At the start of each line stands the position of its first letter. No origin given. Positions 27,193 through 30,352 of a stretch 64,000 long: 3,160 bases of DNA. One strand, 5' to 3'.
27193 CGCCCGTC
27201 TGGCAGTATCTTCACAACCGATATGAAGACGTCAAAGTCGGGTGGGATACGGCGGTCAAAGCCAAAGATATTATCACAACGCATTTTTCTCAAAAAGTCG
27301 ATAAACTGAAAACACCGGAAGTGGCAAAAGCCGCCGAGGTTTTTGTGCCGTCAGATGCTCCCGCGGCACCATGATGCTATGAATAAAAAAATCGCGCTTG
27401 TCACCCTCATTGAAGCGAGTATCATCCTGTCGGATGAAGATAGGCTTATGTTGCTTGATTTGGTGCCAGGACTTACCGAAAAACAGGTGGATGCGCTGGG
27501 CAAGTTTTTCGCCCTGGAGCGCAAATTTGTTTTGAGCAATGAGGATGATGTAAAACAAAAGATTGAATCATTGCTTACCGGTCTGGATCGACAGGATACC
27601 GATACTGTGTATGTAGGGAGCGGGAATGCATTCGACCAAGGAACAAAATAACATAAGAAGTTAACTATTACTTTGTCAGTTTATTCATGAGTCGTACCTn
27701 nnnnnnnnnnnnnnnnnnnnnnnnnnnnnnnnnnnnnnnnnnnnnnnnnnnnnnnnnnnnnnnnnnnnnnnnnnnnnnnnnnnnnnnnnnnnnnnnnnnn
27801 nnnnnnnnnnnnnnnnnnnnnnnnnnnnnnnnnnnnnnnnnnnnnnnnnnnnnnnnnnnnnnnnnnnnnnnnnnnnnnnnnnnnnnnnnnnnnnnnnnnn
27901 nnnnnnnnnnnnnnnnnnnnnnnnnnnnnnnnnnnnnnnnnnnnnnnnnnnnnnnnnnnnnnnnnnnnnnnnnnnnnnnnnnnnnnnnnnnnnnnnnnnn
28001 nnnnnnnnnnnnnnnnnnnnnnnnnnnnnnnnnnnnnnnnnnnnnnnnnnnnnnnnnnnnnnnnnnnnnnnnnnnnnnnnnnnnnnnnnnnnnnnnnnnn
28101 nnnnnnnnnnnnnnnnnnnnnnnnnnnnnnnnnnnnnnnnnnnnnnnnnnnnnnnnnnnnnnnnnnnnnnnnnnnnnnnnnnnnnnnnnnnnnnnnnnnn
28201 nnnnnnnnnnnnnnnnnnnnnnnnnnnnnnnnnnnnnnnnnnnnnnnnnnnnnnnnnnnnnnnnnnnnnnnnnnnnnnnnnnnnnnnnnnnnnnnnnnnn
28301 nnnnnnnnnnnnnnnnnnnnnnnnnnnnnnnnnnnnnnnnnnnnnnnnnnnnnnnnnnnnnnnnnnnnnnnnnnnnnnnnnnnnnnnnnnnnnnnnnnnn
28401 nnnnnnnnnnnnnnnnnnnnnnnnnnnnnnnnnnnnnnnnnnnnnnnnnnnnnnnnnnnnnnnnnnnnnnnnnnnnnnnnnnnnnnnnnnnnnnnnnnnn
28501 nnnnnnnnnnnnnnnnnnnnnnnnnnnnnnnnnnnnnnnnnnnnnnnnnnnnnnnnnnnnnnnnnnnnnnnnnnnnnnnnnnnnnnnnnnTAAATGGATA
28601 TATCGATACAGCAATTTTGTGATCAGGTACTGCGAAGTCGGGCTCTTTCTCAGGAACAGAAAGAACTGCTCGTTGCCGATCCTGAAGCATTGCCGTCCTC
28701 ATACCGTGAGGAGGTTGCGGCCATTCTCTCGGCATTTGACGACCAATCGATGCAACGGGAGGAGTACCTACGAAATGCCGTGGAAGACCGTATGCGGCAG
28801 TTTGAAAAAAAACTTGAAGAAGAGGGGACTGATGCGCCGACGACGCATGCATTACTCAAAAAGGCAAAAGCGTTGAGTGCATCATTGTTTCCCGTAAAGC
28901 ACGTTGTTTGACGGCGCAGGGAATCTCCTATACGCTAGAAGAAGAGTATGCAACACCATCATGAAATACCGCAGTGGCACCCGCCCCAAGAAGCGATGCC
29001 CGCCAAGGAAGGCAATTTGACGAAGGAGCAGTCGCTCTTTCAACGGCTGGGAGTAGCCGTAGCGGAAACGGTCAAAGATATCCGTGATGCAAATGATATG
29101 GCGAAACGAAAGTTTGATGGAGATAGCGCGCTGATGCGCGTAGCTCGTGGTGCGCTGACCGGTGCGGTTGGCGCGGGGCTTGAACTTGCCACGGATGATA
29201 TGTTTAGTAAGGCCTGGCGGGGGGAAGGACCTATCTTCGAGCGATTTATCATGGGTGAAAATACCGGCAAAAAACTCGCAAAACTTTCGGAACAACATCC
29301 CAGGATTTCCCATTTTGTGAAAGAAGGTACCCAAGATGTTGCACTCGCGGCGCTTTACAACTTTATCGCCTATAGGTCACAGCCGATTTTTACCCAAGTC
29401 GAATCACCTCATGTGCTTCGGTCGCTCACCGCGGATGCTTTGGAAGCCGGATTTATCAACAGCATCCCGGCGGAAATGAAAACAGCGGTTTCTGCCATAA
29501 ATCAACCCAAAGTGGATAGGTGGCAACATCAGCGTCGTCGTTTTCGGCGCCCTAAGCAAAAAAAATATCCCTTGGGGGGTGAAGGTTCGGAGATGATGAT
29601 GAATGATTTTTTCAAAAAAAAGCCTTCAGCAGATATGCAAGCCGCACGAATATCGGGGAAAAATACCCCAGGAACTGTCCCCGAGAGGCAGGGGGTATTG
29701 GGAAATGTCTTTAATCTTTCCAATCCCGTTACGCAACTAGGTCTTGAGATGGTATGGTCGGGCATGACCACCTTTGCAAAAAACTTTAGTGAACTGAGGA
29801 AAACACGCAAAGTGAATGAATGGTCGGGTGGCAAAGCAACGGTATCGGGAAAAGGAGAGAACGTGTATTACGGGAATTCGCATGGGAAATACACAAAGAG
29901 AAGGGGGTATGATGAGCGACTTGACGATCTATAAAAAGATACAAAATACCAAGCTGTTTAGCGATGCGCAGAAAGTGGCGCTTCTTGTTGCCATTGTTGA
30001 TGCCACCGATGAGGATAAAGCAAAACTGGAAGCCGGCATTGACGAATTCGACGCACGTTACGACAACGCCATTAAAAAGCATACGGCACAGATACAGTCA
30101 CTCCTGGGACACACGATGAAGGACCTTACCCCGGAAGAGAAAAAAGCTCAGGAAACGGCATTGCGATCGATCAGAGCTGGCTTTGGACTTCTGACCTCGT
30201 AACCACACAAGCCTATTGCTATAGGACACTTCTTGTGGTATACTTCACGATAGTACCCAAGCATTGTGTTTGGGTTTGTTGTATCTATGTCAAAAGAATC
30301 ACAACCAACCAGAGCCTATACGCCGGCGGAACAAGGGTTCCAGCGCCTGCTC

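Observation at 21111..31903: Eleven-kb cluster of unknown basic glycine-zipper proteins, each paired with a small acidic partner, around an atypical ABC-exporter-like ATPase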

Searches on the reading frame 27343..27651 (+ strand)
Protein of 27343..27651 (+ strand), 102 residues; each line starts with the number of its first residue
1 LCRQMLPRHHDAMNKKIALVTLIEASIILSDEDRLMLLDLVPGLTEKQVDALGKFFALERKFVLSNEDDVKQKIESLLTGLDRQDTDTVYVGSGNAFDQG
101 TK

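Call 4: search_protein_families(library=pfam, proteins=[window:27343-27651:+], max_evalue=1)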
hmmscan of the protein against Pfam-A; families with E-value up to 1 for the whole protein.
window:27343-27651:+ (102 aa): 0 families

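Call 46: search_protein_families(library=ncbifam, proteins=[window:27379-27651:+], max_evalue=0.1)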
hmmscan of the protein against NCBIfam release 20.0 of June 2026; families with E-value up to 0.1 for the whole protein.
window:27379-27651:+ (90 aa): 1 family
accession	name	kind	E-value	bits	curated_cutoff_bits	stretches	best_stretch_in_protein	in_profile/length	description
NF040732.3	DsrE_rel_SaoD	equivalog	0.074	13.2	169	1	14-66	5-60/110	DsrE-related protein SaoD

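Call 47: search_protein_families(library=phrogs, proteins=[window:27379-27651:+], max_evalue=0.01)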
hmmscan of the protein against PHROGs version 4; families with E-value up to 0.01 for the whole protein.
window:27379-27651:+ (90 aa): 0 families

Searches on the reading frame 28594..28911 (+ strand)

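Call 4: search_protein_families(library=pfam, proteins=[window:28594-28911:+], max_evalue=1)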
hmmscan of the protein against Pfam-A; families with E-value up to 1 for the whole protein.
window:28594-28911:+ (105 aa): 3 families
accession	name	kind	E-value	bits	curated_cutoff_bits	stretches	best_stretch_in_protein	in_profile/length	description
PF25557.1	GAUT_1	-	0.03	15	22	1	52-103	23-74/77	Galacturonosyltransferase domain 1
PF18443.6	Tli4_N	-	0.066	13.8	26.5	1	47-95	25-73/138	Tle cognate immunity protein 4 N-terminal domain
PF09230.16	DFF40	-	0.11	12.7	25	1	23-86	21-86/225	DNA fragmentation factor 40 kDa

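Call 46: search_protein_families(library=ncbifam, proteins=[window:28594-28911:+], max_evalue=0.1)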
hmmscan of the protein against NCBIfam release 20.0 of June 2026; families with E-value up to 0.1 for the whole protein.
window:28594-28911:+ (105 aa): 1 family
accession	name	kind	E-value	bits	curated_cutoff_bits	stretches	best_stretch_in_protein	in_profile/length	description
NF040910.1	CD1375_fam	subfamily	0.016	14.9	22.5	1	29-46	18-32/34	CD1375 family protein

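Call 47: search_protein_families(library=phrogs, proteins=[window:28594-28911:+], max_evalue=0.01)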
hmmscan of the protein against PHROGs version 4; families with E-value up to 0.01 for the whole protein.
window:28594-28911:+ (105 aa): 0 families

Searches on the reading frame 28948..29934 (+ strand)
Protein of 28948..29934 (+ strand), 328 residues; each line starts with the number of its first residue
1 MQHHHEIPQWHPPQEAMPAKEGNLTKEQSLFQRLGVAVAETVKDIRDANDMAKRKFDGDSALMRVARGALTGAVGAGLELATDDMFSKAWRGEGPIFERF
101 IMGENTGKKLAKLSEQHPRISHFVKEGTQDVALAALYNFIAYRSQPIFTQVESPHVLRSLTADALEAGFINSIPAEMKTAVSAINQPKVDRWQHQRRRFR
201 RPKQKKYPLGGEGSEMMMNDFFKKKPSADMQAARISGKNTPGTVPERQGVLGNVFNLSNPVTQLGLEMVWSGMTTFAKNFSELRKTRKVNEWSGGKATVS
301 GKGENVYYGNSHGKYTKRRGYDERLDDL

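Call 5: search_protein_families(library=pfam, proteins=[window:28948-29934:+], max_evalue=1)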
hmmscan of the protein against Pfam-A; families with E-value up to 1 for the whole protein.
window:28948-29934:+ (328 aa): 0 families

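Call 46: search_protein_families(library=ncbifam, proteins=[window:28948-29934:+], max_evalue=0.1)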
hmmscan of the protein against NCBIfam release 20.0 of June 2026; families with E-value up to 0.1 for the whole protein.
window:28948-29934:+ (328 aa): 0 families

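Call 47: search_protein_families(library=phrogs, proteins=[window:28948-29934:+], max_evalue=0.01)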
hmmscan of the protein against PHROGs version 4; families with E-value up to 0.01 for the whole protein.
window:28948-29934:+ (328 aa): 0 families

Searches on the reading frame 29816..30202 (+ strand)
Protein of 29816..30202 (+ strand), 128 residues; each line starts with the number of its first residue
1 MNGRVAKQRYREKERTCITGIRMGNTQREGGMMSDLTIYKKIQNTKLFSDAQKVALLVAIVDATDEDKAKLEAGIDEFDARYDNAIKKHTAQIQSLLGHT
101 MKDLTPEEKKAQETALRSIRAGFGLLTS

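Call 5: search_protein_families(library=pfam, proteins=[window:29816-30202:+], max_evalue=1)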
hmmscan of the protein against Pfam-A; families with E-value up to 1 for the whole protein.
window:29816-30202:+ (128 aa): 4 families
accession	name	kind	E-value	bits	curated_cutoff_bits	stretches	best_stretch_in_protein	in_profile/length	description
PF25577.1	TPR_TAF2_C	-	0.017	14.4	27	1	16-93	210-286/363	TAF2-like, TPR repeats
PF20308.4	TPR-S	-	0.082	13.9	27.6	1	52-119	22-79/102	Tetratricopeptide Repeats-Sensor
PF22456.1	PqqF-like_C_4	-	0.1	13.2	27.5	1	49-116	29-97/100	PQQ synthase PqqF-like, C-terminal lobe domain 4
PF12998.12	ING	-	0.2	12.6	23.9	1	75-112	23-59/102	Inhibitor of growth proteins N-terminal histone-binding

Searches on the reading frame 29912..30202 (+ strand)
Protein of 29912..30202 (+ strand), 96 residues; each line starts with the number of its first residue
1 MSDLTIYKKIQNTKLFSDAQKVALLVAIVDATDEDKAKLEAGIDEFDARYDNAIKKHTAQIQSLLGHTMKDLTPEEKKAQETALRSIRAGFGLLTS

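Call 57: search_protein_representatives(protein=window:29912-30202:+)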
Query: 96 residues. Proteins with E-value up to 0.001 (for the whole library): 25; up to 1e-10: 6; up to 1e-30: 1. The best 25 are listed.
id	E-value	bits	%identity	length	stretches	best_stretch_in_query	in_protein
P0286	4.7e-32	125.9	38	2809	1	6-31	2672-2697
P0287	1.1e-19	86.5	52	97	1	6-96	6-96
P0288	4.0e-19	84.7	58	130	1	2-81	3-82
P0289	1.8e-18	82.6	49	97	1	3-95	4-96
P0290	3.2e-13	65.9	43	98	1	6-94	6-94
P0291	6.9e-12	61.7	44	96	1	3-96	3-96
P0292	2.0e-09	53.8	63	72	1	1-51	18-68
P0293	2.9e-08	50.1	41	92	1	1-96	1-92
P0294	1.6e-07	47.8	36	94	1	6-92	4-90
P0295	1.6e-07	47.7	34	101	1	6-95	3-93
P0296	8.6e-07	45.4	35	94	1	1-94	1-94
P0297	2.4e-06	44.0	34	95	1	6-92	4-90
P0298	6.2e-06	42.7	35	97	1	7-95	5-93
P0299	6.7e-06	42.6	31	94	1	7-94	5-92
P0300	1.4e-05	41.6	37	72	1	28-94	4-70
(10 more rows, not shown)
